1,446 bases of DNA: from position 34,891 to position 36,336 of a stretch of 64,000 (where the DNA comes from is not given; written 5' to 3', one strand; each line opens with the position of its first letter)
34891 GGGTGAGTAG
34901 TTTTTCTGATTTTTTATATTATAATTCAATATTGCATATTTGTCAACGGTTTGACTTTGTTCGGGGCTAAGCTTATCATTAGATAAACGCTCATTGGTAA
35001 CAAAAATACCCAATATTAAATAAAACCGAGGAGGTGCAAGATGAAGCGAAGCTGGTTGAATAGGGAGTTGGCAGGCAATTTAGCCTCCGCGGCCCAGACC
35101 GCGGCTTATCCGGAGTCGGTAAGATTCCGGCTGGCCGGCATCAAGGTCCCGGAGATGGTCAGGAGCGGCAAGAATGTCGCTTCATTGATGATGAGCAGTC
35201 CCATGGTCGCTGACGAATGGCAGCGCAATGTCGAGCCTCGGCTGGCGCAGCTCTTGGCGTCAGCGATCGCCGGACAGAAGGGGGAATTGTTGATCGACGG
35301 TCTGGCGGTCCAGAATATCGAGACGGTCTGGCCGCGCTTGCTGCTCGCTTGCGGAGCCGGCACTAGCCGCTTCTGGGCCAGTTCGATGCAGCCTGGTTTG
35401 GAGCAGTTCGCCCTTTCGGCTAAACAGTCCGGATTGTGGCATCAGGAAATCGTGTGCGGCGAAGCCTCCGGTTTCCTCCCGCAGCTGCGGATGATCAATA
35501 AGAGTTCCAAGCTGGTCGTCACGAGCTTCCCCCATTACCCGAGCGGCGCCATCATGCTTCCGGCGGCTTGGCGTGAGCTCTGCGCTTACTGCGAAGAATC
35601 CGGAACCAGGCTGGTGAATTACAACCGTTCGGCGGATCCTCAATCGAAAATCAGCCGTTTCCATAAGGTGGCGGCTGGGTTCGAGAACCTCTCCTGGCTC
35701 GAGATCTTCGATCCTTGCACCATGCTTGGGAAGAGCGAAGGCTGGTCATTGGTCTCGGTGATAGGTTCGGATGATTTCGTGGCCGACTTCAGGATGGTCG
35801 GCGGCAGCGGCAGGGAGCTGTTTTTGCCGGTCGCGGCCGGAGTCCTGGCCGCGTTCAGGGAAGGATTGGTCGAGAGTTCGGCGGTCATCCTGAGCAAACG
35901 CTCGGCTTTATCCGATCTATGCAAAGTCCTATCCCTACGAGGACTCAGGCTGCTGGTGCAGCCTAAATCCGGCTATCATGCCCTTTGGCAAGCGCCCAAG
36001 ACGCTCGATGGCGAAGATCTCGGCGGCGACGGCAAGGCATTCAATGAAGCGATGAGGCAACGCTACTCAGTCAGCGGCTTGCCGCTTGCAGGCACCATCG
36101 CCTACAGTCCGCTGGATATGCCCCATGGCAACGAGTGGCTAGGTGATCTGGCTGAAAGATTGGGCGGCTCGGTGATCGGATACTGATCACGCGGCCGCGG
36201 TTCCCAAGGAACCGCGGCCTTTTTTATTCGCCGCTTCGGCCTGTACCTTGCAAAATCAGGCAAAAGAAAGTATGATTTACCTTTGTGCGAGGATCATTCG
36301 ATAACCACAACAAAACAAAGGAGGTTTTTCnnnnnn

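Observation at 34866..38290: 3.4-kb island of five monocistronic hypothetical genes, each with a near-consensus promoter, most with their own terminator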

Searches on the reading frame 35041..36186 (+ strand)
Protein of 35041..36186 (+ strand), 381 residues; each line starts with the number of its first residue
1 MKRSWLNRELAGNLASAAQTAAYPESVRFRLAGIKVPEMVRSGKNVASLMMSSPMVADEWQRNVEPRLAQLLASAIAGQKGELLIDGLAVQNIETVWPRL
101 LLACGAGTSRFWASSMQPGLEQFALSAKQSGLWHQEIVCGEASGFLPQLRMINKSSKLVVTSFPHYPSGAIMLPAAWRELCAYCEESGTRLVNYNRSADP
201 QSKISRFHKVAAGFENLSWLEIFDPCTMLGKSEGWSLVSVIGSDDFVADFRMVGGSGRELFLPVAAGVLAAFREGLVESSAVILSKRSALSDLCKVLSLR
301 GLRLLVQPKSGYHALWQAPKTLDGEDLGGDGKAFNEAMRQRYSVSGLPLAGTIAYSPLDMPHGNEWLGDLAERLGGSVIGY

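Call 5: search_protein_families(library=pfam, proteins=[window:35041-36186:+], max_evalue=1)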
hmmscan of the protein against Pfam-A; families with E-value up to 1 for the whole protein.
window:35041-36186:+ (381 aa): 0 families

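Call 9: find_encoding_contigs(protein=window:35041-36186:+, flank=10000, max_places=6)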
Protein window:35041-36186:+ (381 aa): 1 contig read that carries it; 1 place shown.
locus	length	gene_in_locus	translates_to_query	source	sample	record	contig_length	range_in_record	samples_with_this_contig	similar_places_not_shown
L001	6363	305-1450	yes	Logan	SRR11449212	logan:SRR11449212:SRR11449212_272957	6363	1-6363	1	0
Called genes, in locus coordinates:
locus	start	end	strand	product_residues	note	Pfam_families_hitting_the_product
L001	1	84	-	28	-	?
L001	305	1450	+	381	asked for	-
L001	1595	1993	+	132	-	-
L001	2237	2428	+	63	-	-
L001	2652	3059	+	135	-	-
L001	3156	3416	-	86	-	-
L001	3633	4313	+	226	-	PF01628:HrcA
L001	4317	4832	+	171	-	PF01025:GrpE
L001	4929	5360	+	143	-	PF00011:HSP20, PF17886:ArsA_HSP20 (weak)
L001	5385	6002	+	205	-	PF01928:CYTH (weak)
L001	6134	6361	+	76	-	?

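Call 10: find_homologous_proteins(query=window:35041-36183:+, max_evalue=0.001)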
Query window:35041-36183:+ (381 aa): 7 proteins with E <= 0.001 among 8000 candidates.
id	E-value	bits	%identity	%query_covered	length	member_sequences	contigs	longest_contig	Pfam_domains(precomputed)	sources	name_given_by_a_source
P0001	1.0e-251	853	100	100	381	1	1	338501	-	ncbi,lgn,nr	ncbi:hypothetical protein HGA34_00495 [Candidatus Falkowbacteria bacterium]|nr:hypothetical protein 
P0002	1.2e-149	517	63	100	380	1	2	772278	-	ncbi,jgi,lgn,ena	-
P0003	3.1e-138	479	61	100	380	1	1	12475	-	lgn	-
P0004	1.7e-128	447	61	90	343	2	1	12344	-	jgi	jgi:hypothetical protein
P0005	1.1e-118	415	51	100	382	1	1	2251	-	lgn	-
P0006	9.5e-86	307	43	100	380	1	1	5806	-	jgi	-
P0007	2.3e-65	239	39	87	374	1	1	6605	-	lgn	-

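Call 11: find_encoding_contigs(protein=P0002, flank=10000, max_places=3)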
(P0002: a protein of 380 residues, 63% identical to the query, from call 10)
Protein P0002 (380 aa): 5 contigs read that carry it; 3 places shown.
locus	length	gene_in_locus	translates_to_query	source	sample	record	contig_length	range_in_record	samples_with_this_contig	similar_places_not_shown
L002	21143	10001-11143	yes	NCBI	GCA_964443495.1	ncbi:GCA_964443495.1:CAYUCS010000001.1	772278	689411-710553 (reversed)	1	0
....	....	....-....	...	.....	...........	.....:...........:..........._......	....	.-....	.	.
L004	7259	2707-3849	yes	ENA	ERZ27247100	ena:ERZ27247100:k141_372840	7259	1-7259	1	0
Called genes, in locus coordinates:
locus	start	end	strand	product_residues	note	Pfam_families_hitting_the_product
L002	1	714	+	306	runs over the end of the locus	PF07549:Sec_GG (weak), PF02355:SecD_SecF_C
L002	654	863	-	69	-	-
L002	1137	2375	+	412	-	PF00587:tRNA-synt_2b, PF03129:HGTP_anticodon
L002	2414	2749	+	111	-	-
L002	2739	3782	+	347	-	PF00022:Actin (weak), PF06723:MreB_Mbl, PF00012:HSP70, PF11104:PilM_2 (faint), PF14450:FtsA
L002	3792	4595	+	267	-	PF04085:MreC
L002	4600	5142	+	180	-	-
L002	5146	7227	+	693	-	PF03717:PBP_dimer, PF00905:Transpeptidase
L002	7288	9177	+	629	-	PF18884:TSP3_bac (weak)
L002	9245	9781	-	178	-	-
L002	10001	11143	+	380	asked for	-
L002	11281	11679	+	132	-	-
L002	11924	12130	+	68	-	-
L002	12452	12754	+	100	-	-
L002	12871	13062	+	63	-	-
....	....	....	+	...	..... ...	-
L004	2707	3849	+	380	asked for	-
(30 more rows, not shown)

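Call 12: find_encoding_contigs(protein=P0003, flank=10000, max_places=3)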
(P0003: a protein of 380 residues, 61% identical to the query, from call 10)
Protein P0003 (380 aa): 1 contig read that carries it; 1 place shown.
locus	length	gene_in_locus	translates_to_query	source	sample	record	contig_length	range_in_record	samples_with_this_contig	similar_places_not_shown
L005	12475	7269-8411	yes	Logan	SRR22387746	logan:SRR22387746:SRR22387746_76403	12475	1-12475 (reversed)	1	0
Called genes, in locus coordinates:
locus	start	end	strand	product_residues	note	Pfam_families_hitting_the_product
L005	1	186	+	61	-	?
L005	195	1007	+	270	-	PF04085:MreC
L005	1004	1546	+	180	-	-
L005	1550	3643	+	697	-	PF03717:PBP_dimer, PF00905:Transpeptidase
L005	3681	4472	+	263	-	-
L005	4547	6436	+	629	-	PF18884:TSP3_bac (weak)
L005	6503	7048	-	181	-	-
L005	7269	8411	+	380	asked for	-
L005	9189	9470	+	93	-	-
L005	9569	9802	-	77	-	-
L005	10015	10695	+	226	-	PF01628:HrcA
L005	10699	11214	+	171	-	PF01025:GrpE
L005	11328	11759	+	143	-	PF00011:HSP20, PF17886:ArsA_HSP20 (weak)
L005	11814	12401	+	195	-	PF01928:CYTH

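Call 13: find_encoding_contigs(protein=P0006, flank=10000, max_places=3)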
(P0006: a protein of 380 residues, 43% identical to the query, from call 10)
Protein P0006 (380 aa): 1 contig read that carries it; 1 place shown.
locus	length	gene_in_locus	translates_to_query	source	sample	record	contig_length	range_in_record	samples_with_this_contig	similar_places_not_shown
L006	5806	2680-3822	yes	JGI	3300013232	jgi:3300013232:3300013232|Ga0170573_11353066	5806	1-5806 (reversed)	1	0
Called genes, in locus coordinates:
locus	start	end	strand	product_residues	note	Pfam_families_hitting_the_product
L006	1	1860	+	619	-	?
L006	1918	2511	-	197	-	-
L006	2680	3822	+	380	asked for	-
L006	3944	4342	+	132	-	-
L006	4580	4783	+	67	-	-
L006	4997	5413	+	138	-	-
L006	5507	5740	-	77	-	-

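Call 14: find_encoding_contigs(protein=P0007, flank=10000, max_places=3)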
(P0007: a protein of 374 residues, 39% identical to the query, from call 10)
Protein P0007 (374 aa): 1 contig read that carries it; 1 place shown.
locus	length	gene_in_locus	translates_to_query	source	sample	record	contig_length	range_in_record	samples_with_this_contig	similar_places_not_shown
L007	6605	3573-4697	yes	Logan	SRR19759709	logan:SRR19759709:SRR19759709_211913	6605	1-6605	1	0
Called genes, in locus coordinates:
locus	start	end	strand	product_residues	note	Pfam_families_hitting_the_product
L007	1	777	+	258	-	?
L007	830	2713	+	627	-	PF18884:TSP3_bac (faint)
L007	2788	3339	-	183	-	-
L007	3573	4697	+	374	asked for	-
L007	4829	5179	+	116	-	-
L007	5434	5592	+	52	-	-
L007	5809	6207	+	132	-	-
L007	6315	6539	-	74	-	-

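Call 19: search_solved_structures(query=A1, max_evalue=10, show_alignments=2)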
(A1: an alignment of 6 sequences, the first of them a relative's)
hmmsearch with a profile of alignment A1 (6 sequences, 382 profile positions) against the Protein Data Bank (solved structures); distinct sequences matched with E-value up to 10: 11.
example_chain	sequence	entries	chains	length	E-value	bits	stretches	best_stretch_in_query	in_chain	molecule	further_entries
6l1l_A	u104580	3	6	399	0.07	15.4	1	142-323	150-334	Aminotransferase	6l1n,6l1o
2x5d_A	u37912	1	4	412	0.16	14.2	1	233-312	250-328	PROBABLE AMINOTRANSFERASE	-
4mew_A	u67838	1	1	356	0.19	13.9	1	87-124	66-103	Serine/threonine-protein phosphatase 2A regulatory subunit B'' subunit beta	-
1b8g_A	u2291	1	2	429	0.21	13.8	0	34-81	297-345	PROTEIN (1-AMINOCYCLOPROPANE-1-CARBOXYLATE SYNTHASE)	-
1m4n_A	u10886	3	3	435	0.22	13.7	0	34-81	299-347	1-aminocyclopropane-1-carboxylate synthase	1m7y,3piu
4i5l_B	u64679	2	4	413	0.24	13.6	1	87-124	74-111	Serine/threonine-protein phosphatase 2A regulatory subunit B'' subunit beta - Cell divisio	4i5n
1ynu_A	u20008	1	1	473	0.27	13.4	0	34-81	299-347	1-aminocyclopropane-1-carboxylate synthase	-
3jtx_A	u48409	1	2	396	0.56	12.4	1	147-188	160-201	aminotransferase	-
2dou_A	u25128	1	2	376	0.59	12.3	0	144-271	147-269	probable N-succinyldiaminopimelate aminotransferase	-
6tts_A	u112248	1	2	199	1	11.5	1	240-315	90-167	GGDEF diguanylate cyclase DgcB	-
2o3f_A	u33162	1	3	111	1.6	10.9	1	271-312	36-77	Putative HTH-type transcriptional regulator ybbH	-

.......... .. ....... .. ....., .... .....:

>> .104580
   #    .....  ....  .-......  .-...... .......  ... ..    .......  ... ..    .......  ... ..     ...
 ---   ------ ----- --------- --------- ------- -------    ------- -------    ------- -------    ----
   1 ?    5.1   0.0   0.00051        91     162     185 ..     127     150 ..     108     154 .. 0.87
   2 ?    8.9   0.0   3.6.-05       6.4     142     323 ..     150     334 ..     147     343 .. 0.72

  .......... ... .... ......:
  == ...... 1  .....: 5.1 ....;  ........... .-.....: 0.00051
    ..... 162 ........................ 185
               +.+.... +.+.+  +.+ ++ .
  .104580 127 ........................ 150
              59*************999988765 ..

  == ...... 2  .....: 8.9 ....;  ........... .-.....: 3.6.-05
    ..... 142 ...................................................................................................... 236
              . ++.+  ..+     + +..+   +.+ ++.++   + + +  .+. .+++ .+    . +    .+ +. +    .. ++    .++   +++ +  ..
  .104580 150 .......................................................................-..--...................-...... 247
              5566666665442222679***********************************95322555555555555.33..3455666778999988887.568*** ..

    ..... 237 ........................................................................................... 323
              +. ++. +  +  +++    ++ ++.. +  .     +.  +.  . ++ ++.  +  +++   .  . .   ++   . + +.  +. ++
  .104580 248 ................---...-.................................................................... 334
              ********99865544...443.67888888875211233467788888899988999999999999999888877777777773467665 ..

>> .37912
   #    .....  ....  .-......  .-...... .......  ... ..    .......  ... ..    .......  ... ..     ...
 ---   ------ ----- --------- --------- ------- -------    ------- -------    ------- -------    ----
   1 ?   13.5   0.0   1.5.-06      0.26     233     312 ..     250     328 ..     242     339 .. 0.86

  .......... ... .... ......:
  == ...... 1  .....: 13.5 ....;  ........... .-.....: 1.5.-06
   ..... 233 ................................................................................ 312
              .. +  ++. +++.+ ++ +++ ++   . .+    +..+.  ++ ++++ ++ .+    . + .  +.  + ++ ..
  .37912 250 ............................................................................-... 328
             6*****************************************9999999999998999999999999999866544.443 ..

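Call 22: find_encoding_contigs(protein=P0004, flank=10000, max_places=2)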
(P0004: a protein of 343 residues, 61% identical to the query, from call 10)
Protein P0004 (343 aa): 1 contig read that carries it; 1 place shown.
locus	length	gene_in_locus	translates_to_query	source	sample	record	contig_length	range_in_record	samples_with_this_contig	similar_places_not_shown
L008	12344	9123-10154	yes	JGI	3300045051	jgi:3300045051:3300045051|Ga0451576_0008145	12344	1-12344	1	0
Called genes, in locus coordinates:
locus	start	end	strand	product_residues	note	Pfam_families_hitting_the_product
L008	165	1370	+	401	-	PF00587:tRNA-synt_2b, PF03129:HGTP_anticodon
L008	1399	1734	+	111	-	-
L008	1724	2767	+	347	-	PF00022:Actin (weak), PF06723:MreB_Mbl, PF00012:HSP70, PF11104:PilM_2 (faint), PF14450:FtsA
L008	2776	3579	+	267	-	PF04085:MreC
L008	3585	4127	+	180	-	-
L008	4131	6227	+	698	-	PF03717:PBP_dimer, PF00905:Transpeptidase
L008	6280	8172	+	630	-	PF18884:TSP3_bac (faint)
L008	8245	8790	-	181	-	-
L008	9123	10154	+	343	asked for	-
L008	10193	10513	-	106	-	-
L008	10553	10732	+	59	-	-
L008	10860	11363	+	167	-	-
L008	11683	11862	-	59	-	-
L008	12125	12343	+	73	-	?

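Call 25: predict_structure(alignment_id=A1)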
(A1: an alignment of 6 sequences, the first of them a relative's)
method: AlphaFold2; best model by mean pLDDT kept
length: 381 residues; sequences in the alignment: 6
mean_pLDDT: 57.1   pTM: 0.44
mean pLDDT of the five models: 57.1, 55.4, 50.6, 48.9, 44.2
residues with pLDDT >= 90: 13; 70-90: 99; 50-70: 121; < 50: 148
segments of 3 or more residues with pLDDT < 50: 1-38, 84-98, 105-141, 165-167, 196-205, 223-260
pLDDT, mean of each block of 10 residues (from residue 1): 33 32 27 39 67 75 68 62 43 45 45 33 40 41 51 54 51 69 72 51 52 66 40 28 32 38 62 67 69 86 73 76 91 87 78 68 70 86 88
secondary structure, 60 per line:
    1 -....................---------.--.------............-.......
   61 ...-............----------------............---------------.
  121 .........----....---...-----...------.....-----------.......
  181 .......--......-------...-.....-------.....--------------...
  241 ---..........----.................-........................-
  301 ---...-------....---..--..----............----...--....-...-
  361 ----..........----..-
elements in order: H2-21 H41-52 H54-63 H65-76 H93-104 H120-129 E134-137 E158-162 H174-187 E190-195 H207-211 E219-223 E238-240 H244-253 H258-274 H276-299 E304-306 E314-317 H331-342 E347-349 E352-355 H365-374

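Call 35: fold_search(model_id=the predicted structure, library=pdb)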
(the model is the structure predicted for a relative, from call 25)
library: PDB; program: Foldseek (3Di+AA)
matches with E <= 10: 1444; with E <= 0.001: 567
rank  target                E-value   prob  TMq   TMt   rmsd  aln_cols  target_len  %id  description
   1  3ei6_B                1.2e-08  1.00  0.27  0.25  16.6       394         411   15  Crystal structure of LL-diaminopimelate aminotransferase from Arabidopsis thaliana complexed with PLP-DAP: an external (released 2008-10-14)
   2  3ei5_B                1.6e-08  1.00  0.24  0.22  15.4       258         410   17  Crystal structure of LL-diaminopimelate aminotransferase from Arabidopsis thaliana complexed with PLP-Glu: an external (released 2008-10-14)
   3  3ei9_A                2.8e-08  1.00  0.29  0.27  16.1       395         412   15  Crystal structure of K270N variant of LL-diaminopimelate aminotransferase from Arabidopsis thaliana complexed with L-G (released 2008-10-14)
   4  3eia_A                3.4e-08  1.00  0.24  0.22  15.5       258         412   17  Crystal structure of K270Q variant of LL-diaminopimelate aminotransferase from Arabidopsis thaliana complexed with L-G (released 2008-10-14)
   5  3eia_B                5.5e-08  1.00  0.24  0.22  15.4       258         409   17  Crystal structure of K270Q variant of LL-diaminopimelate aminotransferase from Arabidopsis thaliana complexed with L-G (released 2008-10-14)
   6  3ei8_A                5.5e-08  1.00  0.29  0.27  16.4       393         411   16  Crystal structure of K270N variant of LL-diaminopimelate aminotransferase from Arabidopsis thaliana complexed with LL- (released 2008-10-14)
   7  3ei9_B                6.1e-08  1.00  0.27  0.25  16.6       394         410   15  Crystal structure of K270N variant of LL-diaminopimelate aminotransferase from Arabidopsis thaliana complexed with L-G (released 2008-10-14)
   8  4fl0_A                7.2e-08  1.00  0.23  0.22  15.0       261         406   14  Crystal structure of ALD1 from Arabidopsis thaliana (released 2013-02-20)
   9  6l1o_B                1.0e-07  1.00  0.30  0.30  15.3       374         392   15  Product bound BacF structure from Bacillus subtillis (released 2020-03-18)
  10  2z20_A                1.0e-07  1.00  0.28  0.27  16.4       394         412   15  Crystal structure of LL-Diaminopimelate Aminotransferase from Arabidopsis thaliana (released 2007-07-17)
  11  6l1n_B                1.2e-07  1.00  0.30  0.30  17.1       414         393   12  Substrate bound BacF structure from Bacillus subtillis (released 2020-03-18)
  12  2z1z_A                1.3e-07  1.00  0.30  0.28  15.9       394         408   14  Crystal structure of LL-Diaminopimelate Aminotransferase from Arabidopsis thaliana complexed with L-malate ion (released 2007-07-17)
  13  2z20_B                1.6e-07  1.00  0.24  0.22  15.2       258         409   16  Crystal structure of LL-Diaminopimelate Aminotransferase from Arabidopsis thaliana (released 2007-07-17)
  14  5bj4_A                1.6e-07  1.00  0.28  0.29  15.6       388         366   14  THERMUS THERMOPHILUS ASPARTATE AMINOTRANSFERASE TETRA MUTANT 2 (released 2003-09-02)
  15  1b5o_A                1.7e-07  1.00  0.28  0.28  15.7       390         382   15  THERMUS THERMOPHILUS ASPARTATE AMINOTRANSFERASE SINGLE MUTANT 1 (released 2003-09-02)
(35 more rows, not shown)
